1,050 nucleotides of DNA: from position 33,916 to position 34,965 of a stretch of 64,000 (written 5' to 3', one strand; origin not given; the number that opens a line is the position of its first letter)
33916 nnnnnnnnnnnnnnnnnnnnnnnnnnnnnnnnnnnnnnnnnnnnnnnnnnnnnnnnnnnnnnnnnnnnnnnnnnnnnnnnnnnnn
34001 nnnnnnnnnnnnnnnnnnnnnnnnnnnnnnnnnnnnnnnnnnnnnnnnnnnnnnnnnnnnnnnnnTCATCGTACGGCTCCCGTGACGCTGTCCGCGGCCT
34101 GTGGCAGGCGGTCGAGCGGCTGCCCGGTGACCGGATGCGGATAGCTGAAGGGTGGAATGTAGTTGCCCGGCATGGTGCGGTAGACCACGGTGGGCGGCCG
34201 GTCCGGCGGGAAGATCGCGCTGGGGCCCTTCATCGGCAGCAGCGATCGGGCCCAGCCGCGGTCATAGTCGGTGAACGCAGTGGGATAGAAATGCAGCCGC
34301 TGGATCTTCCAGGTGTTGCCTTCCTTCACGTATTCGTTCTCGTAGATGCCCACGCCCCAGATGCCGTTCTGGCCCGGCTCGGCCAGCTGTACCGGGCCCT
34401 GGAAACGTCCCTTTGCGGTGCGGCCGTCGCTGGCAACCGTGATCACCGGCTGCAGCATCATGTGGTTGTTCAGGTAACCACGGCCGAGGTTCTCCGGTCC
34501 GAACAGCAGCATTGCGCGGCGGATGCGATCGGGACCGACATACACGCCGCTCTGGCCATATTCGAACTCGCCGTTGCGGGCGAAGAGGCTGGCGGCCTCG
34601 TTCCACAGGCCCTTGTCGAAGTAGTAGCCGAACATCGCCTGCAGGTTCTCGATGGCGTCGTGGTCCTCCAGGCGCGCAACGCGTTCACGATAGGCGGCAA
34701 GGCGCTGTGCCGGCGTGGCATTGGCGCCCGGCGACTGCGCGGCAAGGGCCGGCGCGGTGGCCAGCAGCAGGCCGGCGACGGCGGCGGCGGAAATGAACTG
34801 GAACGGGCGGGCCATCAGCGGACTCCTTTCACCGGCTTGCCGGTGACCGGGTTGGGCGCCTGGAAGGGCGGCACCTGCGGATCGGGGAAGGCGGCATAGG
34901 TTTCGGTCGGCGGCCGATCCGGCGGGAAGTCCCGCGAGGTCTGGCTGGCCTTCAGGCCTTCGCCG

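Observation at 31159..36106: Four secreted NTF2-like paralogues packed directly upstream of a quinohemoprotein PQQ dehydrogenase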

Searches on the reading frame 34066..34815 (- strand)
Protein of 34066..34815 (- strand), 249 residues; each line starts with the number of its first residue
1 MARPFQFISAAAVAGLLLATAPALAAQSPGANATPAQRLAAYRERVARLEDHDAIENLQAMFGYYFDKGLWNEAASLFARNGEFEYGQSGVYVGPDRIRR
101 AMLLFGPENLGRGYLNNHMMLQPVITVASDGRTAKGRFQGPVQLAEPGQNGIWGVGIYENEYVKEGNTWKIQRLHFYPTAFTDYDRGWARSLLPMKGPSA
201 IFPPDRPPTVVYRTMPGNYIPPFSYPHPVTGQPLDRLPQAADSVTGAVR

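Call 3: search_protein_families(library=pfam, proteins=[window:34066-34815:-], max_evalue=0.1)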
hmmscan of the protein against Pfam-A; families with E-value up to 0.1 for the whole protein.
window:34066-34815:- (249 aa): 1 family
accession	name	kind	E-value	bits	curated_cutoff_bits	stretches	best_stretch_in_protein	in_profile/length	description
PF13577.12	SnoaL_4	-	4.8e-29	101.4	24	1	48-175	2-126/126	SnoaL-like domain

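Call 4: search_protein_families(library=ncbifam, proteins=[window:34066-34815:-], max_evalue=0.1)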
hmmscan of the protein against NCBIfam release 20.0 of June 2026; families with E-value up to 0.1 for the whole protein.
window:34066-34815:- (249 aa): 1 family
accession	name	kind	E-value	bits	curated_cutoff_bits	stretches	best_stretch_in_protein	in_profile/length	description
NF047414.1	BRANT_His_rich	hypoth_equivalog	0.013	16.6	44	1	6-38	3-34/62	His-rich protein BRANT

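Call 7: find_homologous_proteins(query=window:34066-34815:-)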
Query window:34066-34815:- (249 aa): 931 proteins with E <= 0.001 among 3809 candidates; the best 120 are listed.
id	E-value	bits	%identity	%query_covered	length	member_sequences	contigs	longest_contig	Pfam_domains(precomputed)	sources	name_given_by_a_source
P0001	3.0e-144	497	82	92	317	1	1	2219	PF13577.13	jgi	jgi:hypothetical protein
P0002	4.2e-139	480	92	85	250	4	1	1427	PF13577.13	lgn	-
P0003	1.8e-138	478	86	96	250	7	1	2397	PF13577.13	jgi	-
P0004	7.2e-135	466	89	86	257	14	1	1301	PF13577.13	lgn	-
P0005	2.4e-134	465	88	88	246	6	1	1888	PF13577.13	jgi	jgi:hypothetical protein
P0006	4.9e-134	464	85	85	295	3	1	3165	PF13577.13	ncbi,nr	ncbi:MAG: nuclear transport factor 2 family protein, partial [Pseudomonadota bacterium]|nr:nuclear t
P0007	5.7e-134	463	86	96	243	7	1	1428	PF13577.13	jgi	jgi:hypothetical protein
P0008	1.8e-131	455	65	84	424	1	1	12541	PF12680.14,PF13577.13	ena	-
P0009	7.8e-131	453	80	100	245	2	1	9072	PF13577.13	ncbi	-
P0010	4.6e-130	451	82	94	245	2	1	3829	PF13577.13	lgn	-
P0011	1.4e-128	446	84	92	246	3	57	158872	PF13577.13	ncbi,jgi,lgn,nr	ncbi:MAG: nuclear transport factor 2 family protein [Proteobacteria bacterium]|nr:MAG: nuclear trans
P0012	1.8e-128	445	78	95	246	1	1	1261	PF13577.13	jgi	jgi:hypothetical protein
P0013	2.1e-127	442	83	88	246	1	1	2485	PF13577.13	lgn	-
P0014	5.9e-124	431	76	99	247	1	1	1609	PF13577.13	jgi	jgi:hypothetical protein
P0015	8.5e-124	430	79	92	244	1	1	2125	PF13577.13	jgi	jgi:hypothetical protein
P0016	9.0e-124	430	79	94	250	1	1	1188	PF13577.13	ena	-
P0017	5.9e-123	427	77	95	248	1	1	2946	PF13577.13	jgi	jgi:hypothetical protein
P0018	7.5e-123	427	75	97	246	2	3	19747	PF13577.13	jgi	jgi:hypothetical protein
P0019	9.8e-123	427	74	97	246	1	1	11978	PF13577.13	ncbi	ncbi:MAG: nuclear transport factor 2 family protein [Steroidobacteraceae bacterium]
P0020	1.1e-122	426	81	88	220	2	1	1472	PF13577.13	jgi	-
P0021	1.5e-122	426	77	97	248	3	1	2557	PF13577.13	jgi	jgi:SnoaL-like domain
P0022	1.8e-122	426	76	98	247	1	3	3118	PF13577.13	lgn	-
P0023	2.8e-122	425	81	86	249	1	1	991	PF13577.13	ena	-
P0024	3.6e-122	425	77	97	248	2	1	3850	PF13577.13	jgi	jgi:SnoaL-like domain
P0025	5.0e-122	424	77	94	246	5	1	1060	PF13577.13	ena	-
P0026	6.5e-122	424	79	93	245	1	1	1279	PF13577.13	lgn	-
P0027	8.7e-122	423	77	94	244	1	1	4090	PF13577.13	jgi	jgi:hypothetical protein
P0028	1.1e-121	423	76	97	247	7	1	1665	PF13577.13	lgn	-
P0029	1.4e-121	423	76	96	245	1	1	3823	PF13577.13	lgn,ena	-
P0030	1.5e-121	423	75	95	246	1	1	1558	PF13577.13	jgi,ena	-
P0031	2.1e-121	422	76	94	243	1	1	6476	PF13577.13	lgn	-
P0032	2.2e-121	422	80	88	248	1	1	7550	PF13577.13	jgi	jgi:hypothetical protein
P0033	3.7e-121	421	76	96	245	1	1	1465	PF13577.13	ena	-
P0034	4.5e-121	421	76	96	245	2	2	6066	PF13577.13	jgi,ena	-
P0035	6.7e-121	421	74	97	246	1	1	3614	PF13577.13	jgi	jgi:hypothetical protein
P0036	1.6e-120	419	75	96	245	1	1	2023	PF13577.13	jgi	-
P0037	1.6e-120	419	76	96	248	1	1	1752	PF13577.13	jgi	jgi:SnoaL-like domain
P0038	2.5e-120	419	75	95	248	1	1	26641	PF13577.13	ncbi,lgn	-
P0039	2.9e-120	418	75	96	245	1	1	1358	PF13577.13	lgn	-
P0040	3.1e-120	418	74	97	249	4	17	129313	PF13577.13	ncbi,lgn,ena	-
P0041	3.7e-120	418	75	96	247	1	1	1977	PF13577.13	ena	-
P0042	4.0e-120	418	75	96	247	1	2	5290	PF13577.13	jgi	jgi:SnoaL-like domain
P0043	4.3e-120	418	74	97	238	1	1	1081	PF13577.13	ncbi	-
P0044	4.4e-120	418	78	93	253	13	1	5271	PF13577.13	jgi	jgi:hypothetical protein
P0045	4.7e-120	418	79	88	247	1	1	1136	PF13577.13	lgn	-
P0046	1.5e-119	416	76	96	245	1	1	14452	PF13577.13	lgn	-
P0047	1.6e-119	416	75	98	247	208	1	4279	PF13577.13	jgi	jgi:hypothetical protein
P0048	2.0e-119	416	76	94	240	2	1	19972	PF13577.13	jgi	jgi:hypothetical protein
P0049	2.0e-119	416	76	92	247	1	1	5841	PF13577.13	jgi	jgi:hypothetical protein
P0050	2.5e-119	415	75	95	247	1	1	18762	PF13577.13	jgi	jgi:SnoaL-like domain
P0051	2.6e-119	415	74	97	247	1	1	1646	PF13577.13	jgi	jgi:SnoaL-like protein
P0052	3.1e-119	415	74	96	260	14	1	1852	PF13577.13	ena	-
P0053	3.4e-119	415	82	85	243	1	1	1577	PF13577.13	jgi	jgi:hypothetical protein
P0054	3.8e-119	415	74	97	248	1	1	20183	PF13577.13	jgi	jgi:SnoaL-like domain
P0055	4.3e-119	415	75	97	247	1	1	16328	PF13577.13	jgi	jgi:SnoaL-like domain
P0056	6.1e-119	414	76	94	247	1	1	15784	PF13577.13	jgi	jgi:hypothetical protein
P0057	6.1e-119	414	78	92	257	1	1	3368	PF13577.13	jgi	jgi:hypothetical protein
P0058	6.3e-119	414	81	84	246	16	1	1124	PF13577.13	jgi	jgi:SnoaL-like domain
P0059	6.5e-119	414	76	94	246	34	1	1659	PF13577.13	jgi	jgi:hypothetical protein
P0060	6.6e-119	414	74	94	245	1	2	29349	PF13577.13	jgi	jgi:hypothetical protein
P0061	7.9e-119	414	77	92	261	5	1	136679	PF13577.13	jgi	jgi:hypothetical protein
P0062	9.2e-119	414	75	96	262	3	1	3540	PF13577.13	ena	-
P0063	9.8e-119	413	74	96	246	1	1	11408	PF13577.13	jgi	jgi:SnoaL-like protein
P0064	1.1e-118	413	72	98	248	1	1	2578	PF13577.13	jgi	jgi:hypothetical protein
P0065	1.1e-118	413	73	96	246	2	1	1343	PF13577.13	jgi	jgi:hypothetical protein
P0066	1.4e-118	413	75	96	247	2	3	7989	PF13577.13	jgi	jgi:hypothetical protein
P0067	2.0e-118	412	78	88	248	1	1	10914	PF13577.13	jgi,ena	-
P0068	2.3e-118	412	77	92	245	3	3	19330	PF13577.13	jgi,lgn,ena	-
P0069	4.3e-118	411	74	96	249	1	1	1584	PF13577.13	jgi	jgi:hypothetical protein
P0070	4.8e-118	411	74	95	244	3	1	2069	PF13577.13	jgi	jgi:hypothetical protein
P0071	5.3e-118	411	78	88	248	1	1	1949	PF13577.13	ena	-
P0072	7.9e-118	410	77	92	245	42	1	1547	PF13577.13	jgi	-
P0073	1.0e-117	410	73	97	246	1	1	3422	PF13577.13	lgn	-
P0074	1.8e-117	409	77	86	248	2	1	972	PF13577.13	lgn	-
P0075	2.1e-117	409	74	99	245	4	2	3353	PF13577.13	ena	-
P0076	3.3e-117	408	74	94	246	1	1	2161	PF13577.13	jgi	jgi:hypothetical protein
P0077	3.4e-117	408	78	90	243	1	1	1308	PF13577.13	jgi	jgi:hypothetical protein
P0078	3.5e-117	408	72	100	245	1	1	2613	PF13577.13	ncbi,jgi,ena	jgi:hypothetical protein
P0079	3.9e-117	408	79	88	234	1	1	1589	PF13577.13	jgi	jgi:hypothetical protein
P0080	4.1e-117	408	80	85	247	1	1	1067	PF13577.13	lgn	-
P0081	5.8e-117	408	80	84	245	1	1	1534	PF13577.13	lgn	-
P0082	7.1e-117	407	78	84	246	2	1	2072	PF13577.13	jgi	-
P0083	7.6e-117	407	72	94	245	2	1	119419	PF13577.13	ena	-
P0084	9.2e-117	407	73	96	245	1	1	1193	PF13577.13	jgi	jgi:hypothetical protein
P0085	1.3e-116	406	75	96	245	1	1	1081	PF13577.13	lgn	-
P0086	1.4e-116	406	58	82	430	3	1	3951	PF12680.14,PF13577.13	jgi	jgi:hypothetical protein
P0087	1.5e-116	406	72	96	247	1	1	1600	PF13577.13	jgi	jgi:hypothetical protein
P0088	2.4e-116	406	91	76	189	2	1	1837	PF13577.13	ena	-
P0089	2.6e-116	406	77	91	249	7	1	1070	PF13577.13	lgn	-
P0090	2.9e-116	405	80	84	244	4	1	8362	PF13577.13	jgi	jgi:SnoaL-like domain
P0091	3.0e-116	405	71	98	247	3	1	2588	PF13577.13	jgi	jgi:SnoaL-like protein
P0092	3.2e-116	405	73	97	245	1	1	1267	PF13577.13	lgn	-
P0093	5.0e-116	405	73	97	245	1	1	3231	PF13577.13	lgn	-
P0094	5.7e-116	404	72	96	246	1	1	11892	PF13577.13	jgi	jgi:hypothetical protein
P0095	6.0e-116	404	80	84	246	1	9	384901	PF13577.13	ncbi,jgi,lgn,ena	ncbi:MAG: nuclear transport factor 2 family protein [Steroidobacteraceae bacterium]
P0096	6.4e-116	404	71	99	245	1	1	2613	PF13577.13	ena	-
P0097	1.2e-115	403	73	95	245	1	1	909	PF13577.13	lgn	-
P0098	1.3e-115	403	74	95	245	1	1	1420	PF13577.13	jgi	jgi:hypothetical protein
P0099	1.4e-115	403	70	96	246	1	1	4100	PF13577.13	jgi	jgi:hypothetical protein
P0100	1.5e-115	403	72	96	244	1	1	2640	PF13577.13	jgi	jgi:hypothetical protein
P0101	1.9e-115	403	71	96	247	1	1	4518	PF13577.13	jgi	-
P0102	2.8e-115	402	76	88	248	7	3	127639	PF13577.13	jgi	jgi:hypothetical protein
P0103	2.9e-115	402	76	87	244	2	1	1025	PF13577.13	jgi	-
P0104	3.8e-115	402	72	97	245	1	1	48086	PF13577.13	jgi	jgi:hypothetical protein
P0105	3.8e-115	402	71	96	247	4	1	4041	PF13577.13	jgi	jgi:hypothetical protein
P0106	4.3e-115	402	79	87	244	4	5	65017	PF13577.13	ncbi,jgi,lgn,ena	jgi:hypothetical protein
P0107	4.8e-115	401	80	84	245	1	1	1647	PF13577.13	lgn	-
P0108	1.2e-114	400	77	84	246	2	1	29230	PF13577.13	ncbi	-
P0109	1.2e-114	400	72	96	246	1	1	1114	PF13577.13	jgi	jgi:hypothetical protein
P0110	1.2e-114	400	73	96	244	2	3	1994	PF13577.13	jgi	jgi:hypothetical protein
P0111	1.3e-114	400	73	98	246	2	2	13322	PF13577.13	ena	-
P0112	1.9e-114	399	73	97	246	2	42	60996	PF13577.13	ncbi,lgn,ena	-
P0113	2.3e-114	399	74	87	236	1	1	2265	PF13577.13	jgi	jgi:hypothetical protein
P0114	3.0e-114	399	73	96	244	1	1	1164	PF13577.13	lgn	-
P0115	4.9e-114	398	70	97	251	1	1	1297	PF13577.13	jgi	jgi:hypothetical protein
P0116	5.1e-114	398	73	94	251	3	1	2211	PF13577.13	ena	-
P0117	5.5e-114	398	72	73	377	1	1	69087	PF13577.13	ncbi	-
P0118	6.2e-114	398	74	91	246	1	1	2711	PF13577.13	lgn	-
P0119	6.4e-114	398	72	92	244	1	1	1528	PF13577.13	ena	-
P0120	8.4e-114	397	74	91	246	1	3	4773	PF13577.13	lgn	-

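Call 9: find_encoding_contigs(protein=P0095, flank=8000, max_places=4)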
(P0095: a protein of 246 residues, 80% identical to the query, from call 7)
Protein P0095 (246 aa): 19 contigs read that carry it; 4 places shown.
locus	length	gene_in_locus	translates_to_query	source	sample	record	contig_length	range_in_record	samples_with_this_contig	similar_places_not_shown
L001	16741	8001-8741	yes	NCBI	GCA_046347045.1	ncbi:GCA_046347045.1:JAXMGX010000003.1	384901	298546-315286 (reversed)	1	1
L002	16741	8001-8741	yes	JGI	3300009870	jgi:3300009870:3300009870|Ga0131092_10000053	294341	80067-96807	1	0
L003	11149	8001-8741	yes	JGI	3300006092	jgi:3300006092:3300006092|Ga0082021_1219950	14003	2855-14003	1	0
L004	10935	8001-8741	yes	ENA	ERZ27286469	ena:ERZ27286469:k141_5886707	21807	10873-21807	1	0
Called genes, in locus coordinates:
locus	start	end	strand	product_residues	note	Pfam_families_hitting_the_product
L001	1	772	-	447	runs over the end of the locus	PF07586:HXXSHH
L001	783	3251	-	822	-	PF13442:Cytochrome_CBB3 (faint), PF07626:PSD3, PF07637:PSD5, PF07631:PSD4, PF07627:PSCyt3, PF07624:PSD2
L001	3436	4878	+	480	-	-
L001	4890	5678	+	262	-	PF00106:adh_short, PF08659:KR, PF23441:SDR (weak), PF13561:adh_short_C2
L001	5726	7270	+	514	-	PF12796:Ank_2, PF12796:Ank_2, PF13857:Ank_5 (weak), PF13637:Ank_4 (weak), PF00023:Ank (weak), PF12796:Ank_2, PF13637:Ank_4, PF13857:Ank_5, +5 more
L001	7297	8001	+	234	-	PF13577:SnoaL_4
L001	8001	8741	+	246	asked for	PF13577:SnoaL_4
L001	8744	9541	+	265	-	PF13577:SnoaL_4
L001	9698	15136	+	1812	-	PF00672:HAMP, PF18947:HAMP_2, PF00672:HAMP, PF00672:HAMP, PF18947:HAMP_2, PF00672:HAMP, PF18947:HAMP_2, PF00672:HAMP, +15 more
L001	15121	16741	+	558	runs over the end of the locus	PF00072:Response_reg, PF00512:HisKA, PF02518:HATPase_c, PF00072:Response_reg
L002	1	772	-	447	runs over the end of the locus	PF07586:HXXSHH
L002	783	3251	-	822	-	PF13442:Cytochrome_CBB3 (faint), PF07626:PSD3, PF07637:PSD5, PF07631:PSD4, PF07627:PSCyt3, PF07624:PSD2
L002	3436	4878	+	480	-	-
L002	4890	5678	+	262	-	PF00106:adh_short, PF08659:KR, PF23441:SDR (weak), PF13561:adh_short_C2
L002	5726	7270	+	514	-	PF12796:Ank_2, PF12796:Ank_2, PF13857:Ank_5 (weak), PF13637:Ank_4 (weak), PF00023:Ank (weak), PF12796:Ank_2, PF13637:Ank_4, PF13857:Ank_5, +5 more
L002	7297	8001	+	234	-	PF13577:SnoaL_4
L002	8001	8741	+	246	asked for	PF13577:SnoaL_4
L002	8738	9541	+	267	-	PF13577:SnoaL_4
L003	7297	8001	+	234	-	PF13577:SnoaL_4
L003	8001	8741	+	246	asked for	PF13577:SnoaL_4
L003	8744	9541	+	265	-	PF13577:SnoaL_4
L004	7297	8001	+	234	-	PF13577:SnoaL_4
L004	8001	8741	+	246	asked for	PF13577:SnoaL_4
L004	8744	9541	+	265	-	PF13577:SnoaL_4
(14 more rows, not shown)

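Call 10: find_encoding_contigs(protein=P0011, flank=8000, max_places=4)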
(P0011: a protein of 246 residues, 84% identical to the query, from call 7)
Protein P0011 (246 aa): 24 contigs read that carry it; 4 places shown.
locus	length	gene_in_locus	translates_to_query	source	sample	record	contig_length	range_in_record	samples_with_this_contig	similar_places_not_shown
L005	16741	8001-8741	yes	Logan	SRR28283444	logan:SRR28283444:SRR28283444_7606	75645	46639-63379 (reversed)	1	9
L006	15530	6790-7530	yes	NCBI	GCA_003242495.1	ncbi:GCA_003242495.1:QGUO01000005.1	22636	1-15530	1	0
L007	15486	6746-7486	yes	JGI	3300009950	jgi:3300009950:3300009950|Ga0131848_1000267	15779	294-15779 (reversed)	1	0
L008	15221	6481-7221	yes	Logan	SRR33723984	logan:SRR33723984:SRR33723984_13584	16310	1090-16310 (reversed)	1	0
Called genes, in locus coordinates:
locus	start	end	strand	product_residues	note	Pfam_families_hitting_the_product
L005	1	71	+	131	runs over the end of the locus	PF01258:zf-dskA_traR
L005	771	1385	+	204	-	PF01810:LysE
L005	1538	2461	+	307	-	PF14525:AraC_binding_2, PF12833:HTH_18, PF00165:HTH_AraC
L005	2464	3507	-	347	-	PF14525:AraC_binding_2, PF12833:HTH_18, PF00165:HTH_AraC (weak)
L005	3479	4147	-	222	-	PF13577:SnoaL_4, PF12680:SnoaL_2 (weak), PF14534:DUF4440 (weak)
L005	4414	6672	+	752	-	PF01011:PQQ, PF13360:PQQ_2, PF13570:Beta-prop_ACSF4 (faint), PF01011:PQQ, PF13442:Cytochrome_CBB3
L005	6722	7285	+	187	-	PF13577:SnoaL_4, PF14534:DUF4440, PF12680:SnoaL_2 (faint)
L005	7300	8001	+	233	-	PF13577:SnoaL_4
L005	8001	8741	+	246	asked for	PF13577:SnoaL_4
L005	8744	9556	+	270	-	PF13577:SnoaL_4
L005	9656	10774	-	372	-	PF04909:Amidohydro_2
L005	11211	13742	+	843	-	PF07715:Plug, PF00593:TonB_dep_Rec_b-barrel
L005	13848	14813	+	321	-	PF26061:DUF8021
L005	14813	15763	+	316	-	PF26061:DUF8021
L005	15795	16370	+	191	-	PF13577:SnoaL_4, PF14534:DUF4440, PF12680:SnoaL_2 (weak)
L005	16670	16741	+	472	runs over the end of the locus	PF01565:FAD_binding_4, PF02913:FAD-oxidase_C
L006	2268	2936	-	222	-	PF13577:SnoaL_4, PF12680:SnoaL_2 (weak), PF14534:DUF4440 (weak)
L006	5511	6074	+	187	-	PF13577:SnoaL_4, PF14534:DUF4440, PF12680:SnoaL_2 (faint)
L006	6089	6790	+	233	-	PF13577:SnoaL_4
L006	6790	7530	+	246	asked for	PF13577:SnoaL_4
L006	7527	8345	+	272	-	PF13577:SnoaL_4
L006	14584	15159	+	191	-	PF13577:SnoaL_4, PF14534:DUF4440, PF12680:SnoaL_2 (weak)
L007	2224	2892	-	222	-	PF13577:SnoaL_4, PF12680:SnoaL_2 (weak), PF14534:DUF4440 (weak)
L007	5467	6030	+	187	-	PF13577:SnoaL_4, PF14534:DUF4440, PF12680:SnoaL_2 (faint)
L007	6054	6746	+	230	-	PF13577:SnoaL_4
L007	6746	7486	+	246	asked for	PF13577:SnoaL_4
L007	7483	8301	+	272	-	PF13577:SnoaL_4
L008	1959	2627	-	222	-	PF13577:SnoaL_4, PF12680:SnoaL_2 (weak), PF14534:DUF4440 (weak)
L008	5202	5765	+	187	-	PF13577:SnoaL_4, PF14534:DUF4440, PF12680:SnoaL_2 (faint)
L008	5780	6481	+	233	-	PF13577:SnoaL_4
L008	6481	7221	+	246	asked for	PF13577:SnoaL_4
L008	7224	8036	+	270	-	PF13577:SnoaL_4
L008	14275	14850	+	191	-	PF13577:SnoaL_4, PF14534:DUF4440, PF12680:SnoaL_2 (weak)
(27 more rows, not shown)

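Call 11: search_solved_structures(query=window:34066-34815:-, max_evalue=1, show_alignments=2)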
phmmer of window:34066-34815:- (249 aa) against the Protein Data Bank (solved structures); distinct sequences matched with E-value up to 1: 13.
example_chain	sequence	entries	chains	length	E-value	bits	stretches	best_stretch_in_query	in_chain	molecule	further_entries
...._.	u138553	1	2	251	1.3e-32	116.5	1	31-231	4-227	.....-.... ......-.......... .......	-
8abu_A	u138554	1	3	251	1.6e-31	112.9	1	31-231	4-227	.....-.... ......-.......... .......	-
8abv_A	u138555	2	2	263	2.8e-30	108.8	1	35-232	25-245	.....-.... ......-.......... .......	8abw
4l8p_A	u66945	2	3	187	1.3e-05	28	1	36-175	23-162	Bile acid 7a-dehydratase, BaiE | Bile acid 7-alpha dehydratase, BaiE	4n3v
4l8o_A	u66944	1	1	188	0.0026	20.4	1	36-173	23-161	Bile acid 7a-dehydratase, BaiE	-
3ef8_A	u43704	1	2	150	0.011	18.4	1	51-185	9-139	Putative Scyalone Dehydratase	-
4leh_A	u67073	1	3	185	0.022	17.4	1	34-173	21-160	Bile acid 7-alpha dehydratase, BaiE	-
4igi_A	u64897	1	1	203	0.037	16.6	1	91-126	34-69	Collagen alpha3(VI)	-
4ihk_A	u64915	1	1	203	0.13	14.8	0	91-126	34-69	Collagen alpha3(VI)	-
8es2_A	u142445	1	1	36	0.23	14.1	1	24-51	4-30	Designed miniprotein oPPalpha: Aib10Asn11 turn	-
4gb5_A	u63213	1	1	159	0.92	12.1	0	115-174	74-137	Uncharacterized protein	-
8g0y_A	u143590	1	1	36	0.92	12.1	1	24-51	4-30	Designed miniprotein oPPalpha: Iva10Asn11 turn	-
2chc_A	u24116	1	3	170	0.96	12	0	126-172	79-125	PROTEIN RV3472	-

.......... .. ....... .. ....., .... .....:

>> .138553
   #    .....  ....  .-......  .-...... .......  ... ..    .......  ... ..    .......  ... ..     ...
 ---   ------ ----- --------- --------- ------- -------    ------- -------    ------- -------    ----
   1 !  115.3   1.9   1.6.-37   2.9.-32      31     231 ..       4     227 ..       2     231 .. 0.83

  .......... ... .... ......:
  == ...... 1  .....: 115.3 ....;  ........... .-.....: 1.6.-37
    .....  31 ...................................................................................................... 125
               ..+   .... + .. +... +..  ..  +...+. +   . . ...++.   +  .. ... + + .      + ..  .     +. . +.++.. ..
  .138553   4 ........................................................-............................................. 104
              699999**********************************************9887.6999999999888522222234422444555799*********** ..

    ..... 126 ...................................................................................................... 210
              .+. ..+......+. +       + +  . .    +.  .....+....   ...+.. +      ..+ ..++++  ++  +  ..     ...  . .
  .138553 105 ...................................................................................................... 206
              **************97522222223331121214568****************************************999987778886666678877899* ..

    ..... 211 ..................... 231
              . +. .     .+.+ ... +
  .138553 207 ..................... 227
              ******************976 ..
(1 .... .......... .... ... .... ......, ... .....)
